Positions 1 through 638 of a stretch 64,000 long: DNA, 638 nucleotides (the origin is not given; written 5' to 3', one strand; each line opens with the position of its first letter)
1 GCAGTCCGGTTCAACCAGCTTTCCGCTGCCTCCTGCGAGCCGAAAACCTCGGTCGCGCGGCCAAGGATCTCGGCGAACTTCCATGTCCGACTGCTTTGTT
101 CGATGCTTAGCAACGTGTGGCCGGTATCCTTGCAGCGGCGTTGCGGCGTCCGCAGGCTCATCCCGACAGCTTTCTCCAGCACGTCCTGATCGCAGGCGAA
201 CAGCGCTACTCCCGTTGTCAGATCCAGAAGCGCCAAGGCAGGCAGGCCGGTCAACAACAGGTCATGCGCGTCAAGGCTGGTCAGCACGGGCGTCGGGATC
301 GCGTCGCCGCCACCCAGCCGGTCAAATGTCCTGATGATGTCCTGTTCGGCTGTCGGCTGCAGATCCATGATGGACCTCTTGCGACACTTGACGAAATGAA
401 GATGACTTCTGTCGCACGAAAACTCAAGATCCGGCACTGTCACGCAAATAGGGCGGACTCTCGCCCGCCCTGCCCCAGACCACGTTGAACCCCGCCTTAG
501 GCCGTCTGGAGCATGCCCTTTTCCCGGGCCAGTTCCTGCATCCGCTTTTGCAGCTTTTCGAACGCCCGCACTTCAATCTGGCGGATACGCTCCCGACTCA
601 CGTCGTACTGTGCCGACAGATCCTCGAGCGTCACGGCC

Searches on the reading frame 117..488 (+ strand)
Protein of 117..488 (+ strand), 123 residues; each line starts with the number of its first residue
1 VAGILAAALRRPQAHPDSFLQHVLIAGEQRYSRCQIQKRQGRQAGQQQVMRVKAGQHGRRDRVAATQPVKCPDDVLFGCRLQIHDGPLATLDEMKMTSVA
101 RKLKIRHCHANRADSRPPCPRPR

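Call 96: search_protein_families(library=pfam, alignment_id=A7, max_evalue=0.00001)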
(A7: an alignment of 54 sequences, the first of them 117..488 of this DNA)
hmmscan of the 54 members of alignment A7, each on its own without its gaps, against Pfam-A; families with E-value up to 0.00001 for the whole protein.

A. member 1, window:117-488:+ (123 aa): 0 families

B. families by the number of members that match (of 54 scanned): 65 families (the first 25 are shown)
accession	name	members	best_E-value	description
PF00005.33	ABC_tran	2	1e-32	ABC transporter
PF02922.24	CBM_48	2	1.4e-24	Carbohydrate-binding module 48 (Isoamylase N-terminal domain)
PF00128.31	Alpha-amylase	2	6.8e-19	Alpha amylase, catalytic domain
PF12802.13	MarR_2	2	7.3e-09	MarR family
PF04962.18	KduI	1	4.4e-105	KduI/IolB family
PF00574.28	CLP_protease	1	3.3e-81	Clp protease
PF02786.22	CPSase_L_D2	1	4.5e-76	Carbamoyl-phosphate synthase L chain, ATP binding domain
PF08323.17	Glyco_transf_5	1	1.6e-67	Starch synthase catalytic domain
PF03588.20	Leu_Phe_trans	1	6.1e-65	Leucyl/phenylalanyl-tRNA protein transferase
PF03631.20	Virul_fac_BrkB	1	1.2e-58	Virulence factor BrkB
PF19077.6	Big_13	1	3.2e-55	Bacterial Ig-like domain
PF05159.20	Capsule_synth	1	5.5e-51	Capsule polysaccharide biosynthesis protein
PF17936.7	Big_6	1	4.1e-50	Bacterial Ig domain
PF06319.18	MmcB-like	1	5.1e-46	DNA repair protein MmcB-like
PF00289.28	Biotin_carb_N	1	1.9e-45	Biotin carboxylase, N-terminal domain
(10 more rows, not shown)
